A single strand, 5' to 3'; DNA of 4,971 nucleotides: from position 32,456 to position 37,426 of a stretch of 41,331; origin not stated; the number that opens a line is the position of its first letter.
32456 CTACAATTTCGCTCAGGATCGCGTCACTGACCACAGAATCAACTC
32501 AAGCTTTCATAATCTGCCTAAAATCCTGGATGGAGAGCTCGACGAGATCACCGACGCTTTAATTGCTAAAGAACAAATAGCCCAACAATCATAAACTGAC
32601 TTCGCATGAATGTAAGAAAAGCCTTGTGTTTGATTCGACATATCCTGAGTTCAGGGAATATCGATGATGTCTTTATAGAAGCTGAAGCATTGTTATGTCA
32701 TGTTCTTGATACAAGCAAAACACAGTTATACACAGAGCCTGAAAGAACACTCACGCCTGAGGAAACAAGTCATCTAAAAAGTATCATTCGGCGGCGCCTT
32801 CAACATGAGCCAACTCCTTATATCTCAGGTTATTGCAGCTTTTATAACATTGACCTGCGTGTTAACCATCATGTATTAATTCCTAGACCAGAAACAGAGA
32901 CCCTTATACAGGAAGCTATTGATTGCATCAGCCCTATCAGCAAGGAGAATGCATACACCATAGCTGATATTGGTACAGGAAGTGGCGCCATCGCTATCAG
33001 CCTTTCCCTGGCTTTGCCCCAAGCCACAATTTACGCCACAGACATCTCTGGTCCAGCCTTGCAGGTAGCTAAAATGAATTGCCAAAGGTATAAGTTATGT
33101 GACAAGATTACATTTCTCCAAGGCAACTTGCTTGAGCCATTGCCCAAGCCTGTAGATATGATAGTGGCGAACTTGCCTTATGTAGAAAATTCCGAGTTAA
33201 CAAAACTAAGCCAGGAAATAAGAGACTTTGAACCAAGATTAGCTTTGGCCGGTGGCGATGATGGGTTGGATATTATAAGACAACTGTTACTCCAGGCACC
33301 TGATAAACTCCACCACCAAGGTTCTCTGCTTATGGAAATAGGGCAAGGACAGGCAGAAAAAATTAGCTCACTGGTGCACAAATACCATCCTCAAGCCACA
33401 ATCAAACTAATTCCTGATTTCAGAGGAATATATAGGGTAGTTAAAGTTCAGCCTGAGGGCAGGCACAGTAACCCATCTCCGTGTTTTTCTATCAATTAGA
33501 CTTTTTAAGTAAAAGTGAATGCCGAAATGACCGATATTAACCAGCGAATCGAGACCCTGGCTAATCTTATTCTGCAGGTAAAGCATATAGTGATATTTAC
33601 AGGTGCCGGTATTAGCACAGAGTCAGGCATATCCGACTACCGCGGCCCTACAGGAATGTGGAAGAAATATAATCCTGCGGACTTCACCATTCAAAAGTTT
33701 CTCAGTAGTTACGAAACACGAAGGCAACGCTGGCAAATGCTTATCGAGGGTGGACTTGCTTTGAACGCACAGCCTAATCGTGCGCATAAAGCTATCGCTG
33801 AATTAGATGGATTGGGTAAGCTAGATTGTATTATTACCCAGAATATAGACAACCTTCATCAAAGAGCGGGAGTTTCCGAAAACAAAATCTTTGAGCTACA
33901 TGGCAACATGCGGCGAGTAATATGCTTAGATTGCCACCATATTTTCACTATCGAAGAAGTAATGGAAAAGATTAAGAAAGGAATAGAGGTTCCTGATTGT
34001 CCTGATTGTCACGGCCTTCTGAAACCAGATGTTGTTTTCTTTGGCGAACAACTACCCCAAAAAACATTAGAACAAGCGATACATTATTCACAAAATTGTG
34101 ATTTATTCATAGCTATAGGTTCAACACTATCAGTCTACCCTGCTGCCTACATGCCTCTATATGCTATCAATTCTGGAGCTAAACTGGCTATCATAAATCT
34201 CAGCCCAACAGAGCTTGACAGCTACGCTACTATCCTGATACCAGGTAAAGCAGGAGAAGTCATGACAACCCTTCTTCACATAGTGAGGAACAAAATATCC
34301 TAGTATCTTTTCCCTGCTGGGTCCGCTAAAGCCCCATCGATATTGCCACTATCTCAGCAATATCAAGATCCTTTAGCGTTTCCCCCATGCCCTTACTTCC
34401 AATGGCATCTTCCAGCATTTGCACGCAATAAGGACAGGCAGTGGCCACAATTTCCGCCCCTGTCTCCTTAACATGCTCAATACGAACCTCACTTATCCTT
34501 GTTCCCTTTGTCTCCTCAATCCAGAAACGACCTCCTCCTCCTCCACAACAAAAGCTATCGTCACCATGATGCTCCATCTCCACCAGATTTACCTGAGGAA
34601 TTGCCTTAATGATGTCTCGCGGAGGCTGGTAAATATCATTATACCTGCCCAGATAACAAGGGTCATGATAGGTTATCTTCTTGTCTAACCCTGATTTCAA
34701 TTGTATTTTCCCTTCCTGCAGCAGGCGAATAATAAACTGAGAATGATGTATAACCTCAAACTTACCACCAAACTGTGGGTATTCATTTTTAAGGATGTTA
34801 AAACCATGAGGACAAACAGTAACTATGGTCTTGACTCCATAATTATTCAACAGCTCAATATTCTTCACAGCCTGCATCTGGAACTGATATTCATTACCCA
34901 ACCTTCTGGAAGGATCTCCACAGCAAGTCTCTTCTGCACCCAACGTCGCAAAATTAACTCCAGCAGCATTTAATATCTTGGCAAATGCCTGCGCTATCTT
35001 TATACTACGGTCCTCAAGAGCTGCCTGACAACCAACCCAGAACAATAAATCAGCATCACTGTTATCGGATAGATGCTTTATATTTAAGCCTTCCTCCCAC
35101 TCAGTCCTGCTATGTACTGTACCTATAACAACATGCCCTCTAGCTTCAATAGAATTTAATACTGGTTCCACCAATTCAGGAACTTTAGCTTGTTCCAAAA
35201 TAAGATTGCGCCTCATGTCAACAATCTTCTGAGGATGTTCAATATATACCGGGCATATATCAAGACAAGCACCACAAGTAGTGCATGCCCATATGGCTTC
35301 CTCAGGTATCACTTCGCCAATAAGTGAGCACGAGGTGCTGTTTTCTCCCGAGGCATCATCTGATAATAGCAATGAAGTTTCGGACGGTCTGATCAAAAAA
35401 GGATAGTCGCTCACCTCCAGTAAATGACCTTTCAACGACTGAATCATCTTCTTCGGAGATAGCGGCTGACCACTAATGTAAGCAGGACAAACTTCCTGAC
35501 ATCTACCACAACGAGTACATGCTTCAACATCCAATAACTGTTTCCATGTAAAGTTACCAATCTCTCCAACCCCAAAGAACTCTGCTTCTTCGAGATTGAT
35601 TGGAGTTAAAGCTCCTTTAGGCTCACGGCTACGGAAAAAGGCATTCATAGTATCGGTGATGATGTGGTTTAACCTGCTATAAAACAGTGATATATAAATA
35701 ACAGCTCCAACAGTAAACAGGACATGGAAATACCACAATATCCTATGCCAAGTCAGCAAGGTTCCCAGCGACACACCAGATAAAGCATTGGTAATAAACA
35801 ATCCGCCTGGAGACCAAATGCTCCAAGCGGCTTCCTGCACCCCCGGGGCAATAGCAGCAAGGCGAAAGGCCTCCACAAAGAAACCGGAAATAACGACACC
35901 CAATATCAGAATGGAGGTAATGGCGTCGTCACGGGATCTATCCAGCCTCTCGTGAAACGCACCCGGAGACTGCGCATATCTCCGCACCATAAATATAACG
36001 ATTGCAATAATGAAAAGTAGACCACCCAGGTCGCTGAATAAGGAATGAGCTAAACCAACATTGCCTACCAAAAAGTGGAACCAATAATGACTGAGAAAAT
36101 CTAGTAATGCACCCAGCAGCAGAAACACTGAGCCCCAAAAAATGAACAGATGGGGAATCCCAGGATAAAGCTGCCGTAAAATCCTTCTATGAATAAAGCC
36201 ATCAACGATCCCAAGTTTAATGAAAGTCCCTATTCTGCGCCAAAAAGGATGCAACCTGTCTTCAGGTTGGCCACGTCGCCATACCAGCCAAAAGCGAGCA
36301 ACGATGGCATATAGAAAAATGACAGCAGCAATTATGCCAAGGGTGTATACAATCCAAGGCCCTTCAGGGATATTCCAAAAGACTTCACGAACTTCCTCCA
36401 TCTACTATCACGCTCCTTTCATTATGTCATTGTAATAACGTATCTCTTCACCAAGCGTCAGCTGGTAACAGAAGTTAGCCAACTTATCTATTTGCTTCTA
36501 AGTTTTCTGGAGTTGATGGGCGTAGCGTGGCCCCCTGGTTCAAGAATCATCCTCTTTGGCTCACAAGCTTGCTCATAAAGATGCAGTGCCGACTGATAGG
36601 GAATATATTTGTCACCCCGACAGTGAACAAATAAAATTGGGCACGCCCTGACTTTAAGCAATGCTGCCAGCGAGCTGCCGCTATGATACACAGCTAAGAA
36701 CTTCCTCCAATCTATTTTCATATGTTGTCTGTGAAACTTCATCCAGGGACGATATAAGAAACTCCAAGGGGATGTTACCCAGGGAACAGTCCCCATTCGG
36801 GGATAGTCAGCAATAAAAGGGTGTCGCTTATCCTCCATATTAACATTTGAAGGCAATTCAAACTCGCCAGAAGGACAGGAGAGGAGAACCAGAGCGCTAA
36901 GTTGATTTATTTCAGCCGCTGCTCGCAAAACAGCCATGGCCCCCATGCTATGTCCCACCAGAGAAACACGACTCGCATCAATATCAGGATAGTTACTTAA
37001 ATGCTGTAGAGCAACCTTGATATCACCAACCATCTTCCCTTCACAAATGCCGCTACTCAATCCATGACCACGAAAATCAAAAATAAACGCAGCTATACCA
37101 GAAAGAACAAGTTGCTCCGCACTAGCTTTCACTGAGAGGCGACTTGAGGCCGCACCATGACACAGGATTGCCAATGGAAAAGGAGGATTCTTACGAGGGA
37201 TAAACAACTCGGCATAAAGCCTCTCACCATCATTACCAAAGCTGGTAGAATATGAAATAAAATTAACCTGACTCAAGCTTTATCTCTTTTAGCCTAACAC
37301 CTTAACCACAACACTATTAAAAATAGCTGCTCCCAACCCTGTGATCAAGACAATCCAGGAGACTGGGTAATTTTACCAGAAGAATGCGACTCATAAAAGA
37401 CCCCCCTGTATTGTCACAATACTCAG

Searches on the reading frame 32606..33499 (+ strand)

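Call 51: search_protein_families(library=pfam, proteins=[window:32606-33499:+], max_evalue=0.00001)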
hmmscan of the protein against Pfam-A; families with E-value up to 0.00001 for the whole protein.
window:32606-33499:+ (297 aa): 9 families
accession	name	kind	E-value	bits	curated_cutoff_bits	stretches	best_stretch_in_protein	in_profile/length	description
PF17827.6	PrmC_N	-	2.9e-16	60.2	23.4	1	10-75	6-71/71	PrmC N-terminal domain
PF05175.20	MTS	-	1.3e-13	51.4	23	1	111-198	27-114/170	Methyltransferase small domain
PF13649.12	Methyltransf_25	-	6.6e-11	43.2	27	1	119-206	1-90/97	Methyltransferase domain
PF06325.19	PrmA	-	2.9e-10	40.6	22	1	111-190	158-234/296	Ribosomal protein L11 methyltransferase (PrmA)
PF13847.12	Methyltransf_31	-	9.1e-10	38.8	27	1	114-191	2-83/145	Methyltransferase domain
PF08242.18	Methyltransf_12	-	1.3e-07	32.6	30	1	121-189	2-72/98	Methyltransferase domain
PF12847.13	Methyltransf_18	-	6e-07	30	27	1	115-187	14-87/151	Methyltransferase domain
PF08241.18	Methyltransf_11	-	1.3e-06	29.4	21.2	1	121-190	2-68/95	Methyltransferase domain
PF01170.24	UPF0020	-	6.5e-06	26.4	22.3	0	138-195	75-134/197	RMKL-like, methyltransferase domain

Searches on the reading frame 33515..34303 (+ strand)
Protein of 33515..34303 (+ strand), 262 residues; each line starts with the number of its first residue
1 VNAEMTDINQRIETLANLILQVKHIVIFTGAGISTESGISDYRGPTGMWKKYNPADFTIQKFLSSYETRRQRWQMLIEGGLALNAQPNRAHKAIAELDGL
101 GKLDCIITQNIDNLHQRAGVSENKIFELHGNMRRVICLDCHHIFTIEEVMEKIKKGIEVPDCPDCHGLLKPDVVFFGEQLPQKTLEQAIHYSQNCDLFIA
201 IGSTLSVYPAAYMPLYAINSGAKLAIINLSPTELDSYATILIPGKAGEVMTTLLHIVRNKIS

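Call 51: search_protein_families(library=pfam, proteins=[window:33515-34303:+], max_evalue=0.00001)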
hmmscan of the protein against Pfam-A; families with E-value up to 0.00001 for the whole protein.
window:33515-34303:+ (262 aa): 1 family
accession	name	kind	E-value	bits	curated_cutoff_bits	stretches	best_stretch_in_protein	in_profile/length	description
PF02146.23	SIR2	-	2.4e-53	181.2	24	1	30-209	1-180/180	Sir2 family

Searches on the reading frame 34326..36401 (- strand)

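Call 51: search_protein_families(library=pfam, proteins=[window:34326-36401:-], max_evalue=0.00001)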
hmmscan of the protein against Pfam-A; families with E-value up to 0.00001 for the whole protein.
window:34326-36401:- (691 aa): 8 families
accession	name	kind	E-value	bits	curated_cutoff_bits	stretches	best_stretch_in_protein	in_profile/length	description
PF02754.22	CCG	-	2.2e-35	121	20.6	2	576-663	1-84/85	Cysteine-rich domain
PF13183.11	Fer4_8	-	1.8e-10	41.6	27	1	292-385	2-66/68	4Fe-4S dicluster domain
PF13187.11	Fer4_9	-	2.6e-10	40.6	27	1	294-385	1-49/52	4Fe-4S dicluster domain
PF13237.11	Fer4_10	-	1.8e-07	31.4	25.5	1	290-384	4-53/53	4Fe-4S dicluster domain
PF13534.11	Fer4_17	-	5e-07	30.6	22.2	0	294-322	1-28/61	4Fe-4S dicluster domain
PF12797.12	Fer4_2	-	7.3e-07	29.2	24.5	1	286-307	1-22/22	4Fe-4S binding domain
PF12838.12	Fer4_7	-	1.2e-06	29.4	27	0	290-307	33-50/52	4Fe-4S dicluster domain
PF13484.11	Fer4_16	-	2.3e-06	28.7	30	0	373-400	2-30/66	4Fe-4S double cluster binding domain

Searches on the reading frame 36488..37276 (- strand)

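Call 91: search_protein_families(library=pfam, proteins=[window:36488-37276:-], max_evalue=0.00001)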
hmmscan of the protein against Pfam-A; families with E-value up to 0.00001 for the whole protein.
window:36488-37276:- (262 aa): 4 families
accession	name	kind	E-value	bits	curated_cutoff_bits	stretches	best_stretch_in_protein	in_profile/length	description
PF12146.15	Hydrolase_4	-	7.6e-17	61.8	27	1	35-133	6-108/239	Serine aminopeptidase, S33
PF12697.13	Abhydrolase_6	-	2e-14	55.3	26.3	1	37-251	2-205/217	Alpha/beta hydrolase family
PF00561.26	Abhydrolase_1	-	2.8e-11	44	25.8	1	37-154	4-122/245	alpha/beta hydrolase fold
PF02129.25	Peptidase_S15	-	7.1e-09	36.2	23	0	16-134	1-128/262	X-Pro dipeptidyl-peptidase (S15 family)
